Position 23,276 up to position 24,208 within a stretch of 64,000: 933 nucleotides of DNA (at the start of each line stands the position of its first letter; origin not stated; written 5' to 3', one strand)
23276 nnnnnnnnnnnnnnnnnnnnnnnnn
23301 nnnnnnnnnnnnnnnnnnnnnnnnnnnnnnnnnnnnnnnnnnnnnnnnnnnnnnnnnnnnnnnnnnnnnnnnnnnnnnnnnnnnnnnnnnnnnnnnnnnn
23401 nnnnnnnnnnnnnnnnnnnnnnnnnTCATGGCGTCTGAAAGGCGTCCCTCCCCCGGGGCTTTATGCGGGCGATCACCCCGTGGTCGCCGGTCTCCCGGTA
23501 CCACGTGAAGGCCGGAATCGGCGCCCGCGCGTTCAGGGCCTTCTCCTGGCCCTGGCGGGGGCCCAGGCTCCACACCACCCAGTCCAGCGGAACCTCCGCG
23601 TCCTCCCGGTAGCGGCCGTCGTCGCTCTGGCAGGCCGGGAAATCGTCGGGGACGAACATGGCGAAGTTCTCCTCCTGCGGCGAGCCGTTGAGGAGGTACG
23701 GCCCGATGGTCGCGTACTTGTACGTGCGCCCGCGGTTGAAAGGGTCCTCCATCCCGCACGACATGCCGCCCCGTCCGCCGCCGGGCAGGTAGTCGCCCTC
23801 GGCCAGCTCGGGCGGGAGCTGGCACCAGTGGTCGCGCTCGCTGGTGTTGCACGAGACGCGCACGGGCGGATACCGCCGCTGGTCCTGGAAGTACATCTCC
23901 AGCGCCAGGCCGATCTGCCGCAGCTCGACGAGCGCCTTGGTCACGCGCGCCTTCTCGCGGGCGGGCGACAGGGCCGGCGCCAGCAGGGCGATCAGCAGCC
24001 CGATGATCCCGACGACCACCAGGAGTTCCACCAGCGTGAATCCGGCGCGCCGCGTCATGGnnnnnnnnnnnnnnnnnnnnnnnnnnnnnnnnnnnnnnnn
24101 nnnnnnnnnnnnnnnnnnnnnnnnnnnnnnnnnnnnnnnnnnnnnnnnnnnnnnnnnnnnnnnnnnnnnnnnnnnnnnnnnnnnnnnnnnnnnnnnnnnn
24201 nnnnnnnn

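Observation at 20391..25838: NikR-linked metal-uptake operon that uses a prepilin-type protein and a surface protein instead of a TonB receptor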

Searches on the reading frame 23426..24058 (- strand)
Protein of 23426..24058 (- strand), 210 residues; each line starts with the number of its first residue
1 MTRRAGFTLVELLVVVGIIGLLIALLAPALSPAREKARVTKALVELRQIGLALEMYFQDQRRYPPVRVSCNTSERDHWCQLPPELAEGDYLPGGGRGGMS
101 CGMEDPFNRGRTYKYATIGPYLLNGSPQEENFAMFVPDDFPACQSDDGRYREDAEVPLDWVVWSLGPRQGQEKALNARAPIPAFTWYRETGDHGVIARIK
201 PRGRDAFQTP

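Call 4: search_protein_families(library=pfam, proteins=[window:23426-24058:-], max_evalue=0.01)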
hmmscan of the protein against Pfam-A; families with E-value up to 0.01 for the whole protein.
window:23426-24058:- (210 aa): 2 families
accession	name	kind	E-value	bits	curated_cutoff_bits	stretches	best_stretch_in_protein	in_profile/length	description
PF07963.17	N_methyl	-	1.6e-06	27.8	21.2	1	1-26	1-26/27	Prokaryotic N-terminal methylation motif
PF07596.16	SBP_bac_10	-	0.00084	19.9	23.3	1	33-74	3-44/268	Protein of unknown function (DUF1559)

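Call 5: search_protein_families(library=ncbifam, proteins=[window:23426-24058:-], max_evalue=0.01)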
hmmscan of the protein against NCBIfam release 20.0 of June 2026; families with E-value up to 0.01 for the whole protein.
window:23426-24058:- (210 aa): 9 families
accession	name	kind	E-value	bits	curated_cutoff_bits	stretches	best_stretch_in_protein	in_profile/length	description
TIGR01710.1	typeII_sec_gspG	equivalog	8.8e-13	48.5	88.85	1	6-65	2-61/134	type II secretion system major pseudopilin GspG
NF041775.1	typeIV_PilA_Myxo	equivalog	5.5e-06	26.5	400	1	3-64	9-70/214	type IV pilin protein PilA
NF007862.0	PRK10574.1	equivalog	1.1e-05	25.6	138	1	1-55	1-55/145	prepilin peptidase-dependent pilin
TIGR01708.2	typeII_sec_gspH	equivalog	1.2e-05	25.4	80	1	5-46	2-43/169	type II secretion system minor pseudopilin GspH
NF040999.1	pilin_ComGC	equivalog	2.8e-05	24.2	75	1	5-38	2-35/84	competence type IV pilus major pilin ComGC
TIGR02532.1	IV_pilin_GFxxxE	domain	4.5e-05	23.1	16.3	1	4-26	1-23/24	prepilin-type N-terminal cleavage/methylation domain-containing protein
TIGR02596.1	TIGR02596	subfamily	0.00044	20.4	70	1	7-35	1-29/196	Verru_Chthon cassette protein D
NF041013.1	T4P_ComGE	equivalog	0.0079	16.3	49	0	6-44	5-43/83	competence type IV pilus minor pilin ComGE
TIGR02599.1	TIGR02599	subfamily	0.0087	15.3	256.5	0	6-44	1-39/361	Verru_Chthon cassette protein C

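Call 21: find_homologous_proteins(query=window:23426-24058:-, max_evalue=0.001)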
Query window:23426-24058:- (210 aa): 7054 proteins with E <= 0.001 among 8000 candidates; the best 120 are listed.
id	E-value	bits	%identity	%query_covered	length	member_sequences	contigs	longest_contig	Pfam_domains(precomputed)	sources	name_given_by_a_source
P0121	3.4e-139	480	99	100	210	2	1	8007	PF07963.18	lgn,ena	-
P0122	9.2e-106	370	78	98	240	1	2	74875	PF07963.18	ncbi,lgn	-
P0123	8.5e-104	364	74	99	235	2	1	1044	PF07963.18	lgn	-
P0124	2.0e-103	363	74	100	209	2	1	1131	PF07963.18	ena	-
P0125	3.1e-101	355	74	98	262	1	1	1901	PF07963.18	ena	-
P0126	1.7e-97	343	72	97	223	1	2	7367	PF07963.18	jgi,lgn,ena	-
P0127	5.4e-97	342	71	100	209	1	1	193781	PF07963.18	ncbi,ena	-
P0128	1.1e-95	337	71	98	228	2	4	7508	PF07963.18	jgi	jgi:prepilin-type N-terminal cleavage/methylation domain-containing protein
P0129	4.6e-95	335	71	98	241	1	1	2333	PF07963.18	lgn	-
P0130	1.6e-94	333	71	98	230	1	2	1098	PF07963.18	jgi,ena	-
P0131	3.1e-94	333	69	98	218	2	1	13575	PF07963.18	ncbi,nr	ncbi:MAG: prepilin-type N-terminal cleavage/methylation domain-containing protein [Kiritimatiellae b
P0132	8.6e-94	331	70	99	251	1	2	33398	-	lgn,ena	-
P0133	9.2e-91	321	68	98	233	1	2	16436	PF07963.18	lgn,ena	-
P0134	4.7e-90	319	68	98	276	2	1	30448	-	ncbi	ncbi:MAG: prepilin-type N-terminal cleavage/methylation domain-containing protein [Kiritimatiellia b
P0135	4.9e-88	312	65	100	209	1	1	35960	PF07963.18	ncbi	ncbi:MAG: type II secretion system protein [Kiritimatiellia bacterium]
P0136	3.7e-87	309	66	99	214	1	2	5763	PF07963.18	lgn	-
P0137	4.5e-85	303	63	97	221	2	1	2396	PF07963.18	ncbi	-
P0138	1.6e-82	294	61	99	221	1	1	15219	PF07963.18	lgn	-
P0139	2.2e-81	291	62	100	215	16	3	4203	PF07963.18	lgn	-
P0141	7.2e-81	289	62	98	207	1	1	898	PF07963.18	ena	-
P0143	4.4e-79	283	61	98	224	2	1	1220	PF07963.18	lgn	-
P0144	1.4e-78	281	61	99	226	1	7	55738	PF07963.18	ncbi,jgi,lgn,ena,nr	ncbi:MAG TPA: type II secretion system protein [Kiritimatiellia bacterium]|nr:type II secretion syst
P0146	8.7e-78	279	59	99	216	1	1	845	PF07963.18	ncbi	-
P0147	9.0e-77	275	60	85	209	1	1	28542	PF07963.18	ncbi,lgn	-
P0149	2.2e-76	274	59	99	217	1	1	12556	PF07963.18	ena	-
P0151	8.7e-76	272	58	100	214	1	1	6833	PF07963.18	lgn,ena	-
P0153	1.8e-74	268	58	99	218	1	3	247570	PF07963.18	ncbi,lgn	-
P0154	2.7e-74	267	57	100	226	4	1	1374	PF07963.18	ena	-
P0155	4.0e-74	267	57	99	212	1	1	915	PF07963.18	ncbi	-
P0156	5.0e-74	266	57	98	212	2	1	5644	PF07963.18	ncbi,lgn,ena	-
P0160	4.0e-73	264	58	99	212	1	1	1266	PF07963.18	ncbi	-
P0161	5.3e-73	263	55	99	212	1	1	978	PF07963.18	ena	-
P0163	2.8e-68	248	57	98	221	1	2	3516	PF07963.18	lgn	-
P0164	4.1e-68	247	56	99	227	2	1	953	PF07963.18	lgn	-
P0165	1.7e-67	245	57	99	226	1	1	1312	PF07963.18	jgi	-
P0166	1.9e-66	242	56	100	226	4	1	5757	PF07963.18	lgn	-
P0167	1.7e-65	239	55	99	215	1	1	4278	PF07963.18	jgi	jgi:prepilin-type N-terminal cleavage/methylation domain-containing protein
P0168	2.1e-65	238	54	99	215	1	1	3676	PF07963.18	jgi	jgi:prepilin-type N-terminal cleavage/methylation domain-containing protein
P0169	6.2e-65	237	55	99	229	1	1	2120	PF07963.18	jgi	jgi:prepilin-type N-terminal cleavage/methylation domain-containing protein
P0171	1.4e-64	236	56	99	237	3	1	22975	PF07963.18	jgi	jgi:prepilin-type N-terminal cleavage/methylation domain-containing protein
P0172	1.6e-64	235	55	99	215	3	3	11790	PF07963.18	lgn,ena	-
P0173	1.7e-64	235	55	98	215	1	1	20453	PF07963.18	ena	-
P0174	1.7e-64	235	53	100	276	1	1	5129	PF07963.18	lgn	-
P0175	2.1e-64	235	54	99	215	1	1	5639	PF07963.18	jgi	jgi:prepilin-type N-terminal cleavage/methylation domain-containing protein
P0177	3.3e-64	234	55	98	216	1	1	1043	PF07963.18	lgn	-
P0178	4.7e-64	234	56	99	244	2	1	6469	PF07963.18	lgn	-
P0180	5.4e-64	234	55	98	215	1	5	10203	PF07963.18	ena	-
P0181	6.7e-64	233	53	99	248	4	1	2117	PF07963.18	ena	-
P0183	1.6e-63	232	55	99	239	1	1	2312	PF07963.18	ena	-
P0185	3.9e-63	231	55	97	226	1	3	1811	PF07963.18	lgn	-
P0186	4.7e-63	231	52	99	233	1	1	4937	PF07963.18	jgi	jgi:prepilin-type N-terminal cleavage/methylation domain-containing protein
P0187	7.3e-63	230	54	98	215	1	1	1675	PF07963.18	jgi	jgi:prepilin-type N-terminal cleavage/methylation domain-containing protein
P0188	8.1e-63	230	54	99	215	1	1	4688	PF07963.18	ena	-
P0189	2.2e-62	228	53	99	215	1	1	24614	PF07963.18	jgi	jgi:prepilin-type N-terminal cleavage/methylation domain-containing protein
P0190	2.3e-62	228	54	98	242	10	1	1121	PF07963.18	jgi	-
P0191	3.3e-62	228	55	94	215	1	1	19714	PF07963.18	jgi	jgi:prepilin-type N-terminal cleavage/methylation domain-containing protein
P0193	3.8e-62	228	52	99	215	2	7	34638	PF07963.18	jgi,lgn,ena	-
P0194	3.8e-62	228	53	98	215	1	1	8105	PF07963.18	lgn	-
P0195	4.2e-62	228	52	84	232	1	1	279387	PF07963.18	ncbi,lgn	-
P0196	4.2e-62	227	55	98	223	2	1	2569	PF07963.18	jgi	jgi:prepilin-type N-terminal cleavage/methylation domain-containing protein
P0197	4.6e-62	227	53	100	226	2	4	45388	PF07963.18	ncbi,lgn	-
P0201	6.8e-62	227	53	99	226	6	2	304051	PF07963.18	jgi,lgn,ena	-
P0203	6.9e-62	227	53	100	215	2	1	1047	PF07963.18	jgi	-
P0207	2.1e-61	225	52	100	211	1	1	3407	PF07963.18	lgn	-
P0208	2.4e-61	225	55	93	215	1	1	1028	PF07963.18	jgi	jgi:prepilin-type N-terminal cleavage/methylation domain-containing protein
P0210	5.2e-61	224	53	98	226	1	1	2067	PF07963.18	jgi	jgi:prepilin-type N-terminal cleavage/methylation domain-containing protein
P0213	8.0e-61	223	51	99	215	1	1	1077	PF07963.18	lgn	-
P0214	8.4e-61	223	54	98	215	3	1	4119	PF07963.18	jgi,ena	-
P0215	8.7e-61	223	52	100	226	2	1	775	PF07963.18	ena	-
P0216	1.0e-60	223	53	94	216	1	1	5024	PF07963.18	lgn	-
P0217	1.1e-60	223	53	76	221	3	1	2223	PF07963.18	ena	-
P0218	1.3e-60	223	52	100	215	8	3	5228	PF07963.18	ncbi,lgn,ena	-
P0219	1.8e-60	222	53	99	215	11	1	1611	PF07963.18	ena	-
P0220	1.8e-60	222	51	99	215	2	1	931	PF07963.18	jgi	-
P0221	2.1e-60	222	53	99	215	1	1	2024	PF07963.18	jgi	jgi:prepilin-type N-terminal cleavage/methylation domain-containing protein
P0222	2.2e-60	222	54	98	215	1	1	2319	PF07963.18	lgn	-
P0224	3.8e-60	221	53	98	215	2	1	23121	PF07963.18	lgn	-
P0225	4.9e-60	221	50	99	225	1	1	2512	PF07963.18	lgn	-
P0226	5.6e-60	221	53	98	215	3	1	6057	PF07963.18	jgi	jgi:prepilin-type N-terminal cleavage/methylation domain-containing protein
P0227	5.8e-60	221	54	99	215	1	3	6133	PF07963.18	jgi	jgi:prepilin-type N-terminal cleavage/methylation domain-containing protein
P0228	5.9e-60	220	52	98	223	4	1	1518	PF07963.18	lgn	-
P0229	6.0e-60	220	53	98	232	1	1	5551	PF07963.18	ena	-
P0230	6.2e-60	220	52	96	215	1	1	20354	PF07963.18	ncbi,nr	ncbi:MAG: prepilin-type N-terminal cleavage/methylation domain-containing protein [Candidatus Omnitr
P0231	6.7e-60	220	52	99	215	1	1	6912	PF07963.18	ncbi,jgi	jgi:prepilin-type N-terminal cleavage/methylation domain-containing protein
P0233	1.6e-59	219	50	99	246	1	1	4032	PF07963.18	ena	-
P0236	1.7e-59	219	52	99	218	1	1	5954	PF07963.18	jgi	jgi:prepilin-type N-terminal cleavage/methylation domain-containing protein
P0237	1.8e-59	219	51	100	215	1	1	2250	PF07963.18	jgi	jgi:prepilin-type N-terminal cleavage/methylation domain-containing protein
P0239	2.3e-59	219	53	99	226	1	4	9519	PF07963.18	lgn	-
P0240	2.4e-59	218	50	99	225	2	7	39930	PF07963.18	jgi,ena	-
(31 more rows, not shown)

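Call 29: predict_structure(alignment_id=A2)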
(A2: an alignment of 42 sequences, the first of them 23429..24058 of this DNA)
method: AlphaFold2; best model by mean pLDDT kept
length: 210 residues; sequences in the alignment: 42
mean_pLDDT: 90.9   pTM: 0.83
mean pLDDT of the five models: 90.9, 90.7, 87.4, 87.4, 84.9
residues with pLDDT >= 90: 160; 70-90: 34; 50-70: 15; < 50: 1
segments of 3 or more residues with pLDDT < 50: none
pLDDT, mean of each block of 10 residues (from residue 1): 67 93 89 94 97 98 91 70 94 76 90 93 93 96 96 94 94 93 96 96 96
secondary structure, 60 per line:
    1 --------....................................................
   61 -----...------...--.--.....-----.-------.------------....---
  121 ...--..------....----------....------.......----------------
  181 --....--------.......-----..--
elements in order: H9-60 E66-68 H83-87 E114-117 E121-123 E134-137 E148-151 E158-164 E195-201
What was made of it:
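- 23426..24058 (-): Prepilin/pseudopilin-like protein, 210 aa: class III signal peptide (MTRRAG|FTLVELL), long N-terminal helix, novel globular head with a CNx6HWC loop and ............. motif. Model pLDDT is 90.9 (call 29).
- On Type IV pilin / T2SS pseudopilin: The model has a helix at residues 9-60 (call 29).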

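Call 32: fold_search(model_id=the predicted structure, library=pdb)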
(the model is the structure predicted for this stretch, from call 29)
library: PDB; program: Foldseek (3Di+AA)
matches with E <= 10: 41; with E <= 0.001: 0
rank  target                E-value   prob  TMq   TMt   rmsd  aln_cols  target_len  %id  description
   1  5wda_A                5.7e-01  0.33  0.28  0.40   7.6       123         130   27  Structure of the PulG pseudopilus (released 2017-10-25)
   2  4lw9_I                1.1e+00  0.21  0.27  0.46   8.4       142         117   20  Crystal structure of Vibrio cholera major pseudopilin EpsG (released 2014-07-16)
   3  4lw9_A                1.3e+00  0.28  0.32  0.54   7.8       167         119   19  Crystal structure of Vibrio cholera major pseudopilin EpsG (released 2014-07-16)
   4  6t8s_BBB              1.4e+00  0.38  0.27  0.40   3.8        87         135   16  Structure of the major Type IV pilin PilA1 from Clostridium difficile (released 2020-03-25)
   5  3fu1_B                1.8e+00  0.16  0.23  0.41   8.3        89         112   25  Crystal structure of the major pseudopilin from the type 2 secretion system of Vibrio cholerae (released 2009-07-28)
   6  3gn9_A                1.8e+00  0.16  0.23  0.42   7.8        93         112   24  Crystal structure of the major pseudopilin from the type 2 secretion system of Vibrio vulnificus (released 2009-07-28)
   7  4lw9_B                2.1e+00  0.15  0.27  0.46   8.4       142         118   20  Crystal structure of Vibrio cholera major pseudopilin EpsG (released 2014-07-16)
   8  4lw9_F                2.3e+00  0.09  0.20  0.36   9.6       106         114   19  Crystal structure of Vibrio cholera major pseudopilin EpsG (released 2014-07-16)
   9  3fu1_A                2.6e+00  0.12  0.26  0.45   8.2       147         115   18  Crystal structure of the major pseudopilin from the type 2 secretion system of Vibrio cholerae (released 2009-07-28)
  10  7f2u_B                2.9e+00  0.06  0.20  0.14   8.2       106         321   10  FmnB complexed with ADP (released 2021-11-03)
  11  3s0t_A                3.1e+00  0.10  0.28  0.32   5.3       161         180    9  Crystal structure of the CofA Type IV pilin subunit from enterotoxigenic E. coli (released 2012-04-11)
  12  3gn9_C                4.3e+00  0.09  0.22  0.40   7.8        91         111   24  Crystal structure of the major pseudopilin from the type 2 secretion system of Vibrio vulnificus (released 2009-07-28)
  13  2x8k_A                4.3e+00  0.01  0.09  0.08  16.7        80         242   15  Crystal Structure of SPP1 Dit (gp 19.1) Protein, a Paradigm of Hub Adsorption Apparatus in Gram-positive Infecting Pha (released 2010-09-15)
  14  5fyw_B                4.6e+00  0.01  0.10  0.03  16.5       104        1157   12  Transcription initiation complex structures elucidate DNA opening (OC) (released 2016-05-18)
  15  8fwe_AM               4.6e+00  0.01  0.08  0.12  14.2       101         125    7  Neck structure of Agrobacterium phage Milano, C3 symmetry (released 2023-12-06)
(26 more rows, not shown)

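Call 40: search_solved_structures(query=A2, max_evalue=1)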
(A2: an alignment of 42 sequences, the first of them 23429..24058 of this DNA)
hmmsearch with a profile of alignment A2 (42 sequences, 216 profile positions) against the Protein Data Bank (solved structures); distinct sequences matched with E-value up to 1: 26.
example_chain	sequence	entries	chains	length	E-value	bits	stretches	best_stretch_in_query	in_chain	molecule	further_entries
5wda_A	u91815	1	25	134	2.2e-12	50.3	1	12-71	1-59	General secretion pathway protein G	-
9egp_A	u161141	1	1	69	3.7e-12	49.5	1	5-70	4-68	Geopilin domain 1 protein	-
7tgg_A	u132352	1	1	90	5e-12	49.1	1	4-71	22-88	Geopilin domain 1 protein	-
2m7g_A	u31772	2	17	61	3e-10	43.3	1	12-71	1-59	Geopilin domain 1 protein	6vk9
6xxd_A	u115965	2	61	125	6.1e-09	39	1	12-66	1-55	PilA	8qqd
8pfb_G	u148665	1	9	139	6.7e-08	35.6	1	12-67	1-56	Type IV pilin PilE1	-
8tj2_C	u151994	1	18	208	2e-06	30.8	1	12-68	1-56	Type IV major pilin protein PilA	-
2hi2_A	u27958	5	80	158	4.8e-06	29.5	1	12-71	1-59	Fimbrial protein | PilA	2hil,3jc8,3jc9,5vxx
8tob_GA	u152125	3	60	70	5.1e-06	29.5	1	13-60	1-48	Fimbrial protein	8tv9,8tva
1ay2_A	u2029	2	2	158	5.5e-06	29.4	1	12-70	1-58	TYPE 4 PILIN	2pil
9laa_A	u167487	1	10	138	6.1e-06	29.2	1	4-36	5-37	Type IV pilin protein PilA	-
8p3b_A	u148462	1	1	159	7e-06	29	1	12-69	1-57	Fimbrial protein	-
5kua_A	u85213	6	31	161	7.6e-06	28.9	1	12-69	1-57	pilin | Neisseria meningitidis PilE variant SB-GATDH | Neisseria meningitidis PilE, SB-DATDH variant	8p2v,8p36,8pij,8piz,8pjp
6xxe_A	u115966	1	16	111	0.00025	24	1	12-60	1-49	Uncharacterized protein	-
8qqj_J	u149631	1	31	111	0.0003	23.7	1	12-60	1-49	Type IV narrow pilus major component PilA5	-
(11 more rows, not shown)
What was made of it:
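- Closest known: Type II secretion pseudopilins and type IV. Same: Class III signal peptide, Gly-1/Phe+1/Glu+5, and a long N-terminal helix (calls 5, 29, 40).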

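Call 78: find_related_loci(query=A2, collection=metagenome_contigs, flank=5000)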
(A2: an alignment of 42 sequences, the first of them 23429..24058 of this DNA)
Query A2 (210 aa) in metagenome_contigs; peptide patterns used: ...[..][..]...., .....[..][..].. (x = any residue, [..] = any of these).
442 stretches matched a pattern; 329 encode a relative of the query (tblastn E <= 1e-3); the best 80 are kept; 80 distinct loci.
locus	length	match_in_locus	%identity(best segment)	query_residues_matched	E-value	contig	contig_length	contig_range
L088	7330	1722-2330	72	6-209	2e-94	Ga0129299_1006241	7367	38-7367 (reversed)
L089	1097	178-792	71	6-210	1e-96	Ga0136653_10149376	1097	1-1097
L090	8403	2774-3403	62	1-210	3e-85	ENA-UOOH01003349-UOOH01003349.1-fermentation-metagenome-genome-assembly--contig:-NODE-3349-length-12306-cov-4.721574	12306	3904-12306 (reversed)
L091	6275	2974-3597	61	3-210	2e-83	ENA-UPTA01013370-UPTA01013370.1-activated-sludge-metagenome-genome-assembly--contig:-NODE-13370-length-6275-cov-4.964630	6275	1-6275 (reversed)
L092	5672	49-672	61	3-210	6e-83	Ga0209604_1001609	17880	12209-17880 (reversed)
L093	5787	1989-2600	57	6-209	3e-80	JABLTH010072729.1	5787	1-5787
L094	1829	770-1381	60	6-210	8e-78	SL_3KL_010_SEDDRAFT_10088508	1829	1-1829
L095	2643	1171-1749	57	18-210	8e-73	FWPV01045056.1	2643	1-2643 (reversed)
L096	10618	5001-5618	55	6-210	2e-67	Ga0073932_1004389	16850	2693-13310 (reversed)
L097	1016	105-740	52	2-210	6e-72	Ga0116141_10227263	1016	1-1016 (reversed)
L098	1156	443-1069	53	3-210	1e-70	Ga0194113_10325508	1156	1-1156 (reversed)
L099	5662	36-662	53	3-210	8e-66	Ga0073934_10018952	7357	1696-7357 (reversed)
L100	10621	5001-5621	54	5-210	4e-66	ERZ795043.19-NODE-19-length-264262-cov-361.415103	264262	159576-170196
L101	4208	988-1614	53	3-210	7e-66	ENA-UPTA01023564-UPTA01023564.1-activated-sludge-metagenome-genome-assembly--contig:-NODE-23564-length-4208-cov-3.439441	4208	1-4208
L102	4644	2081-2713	50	1-210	9e-65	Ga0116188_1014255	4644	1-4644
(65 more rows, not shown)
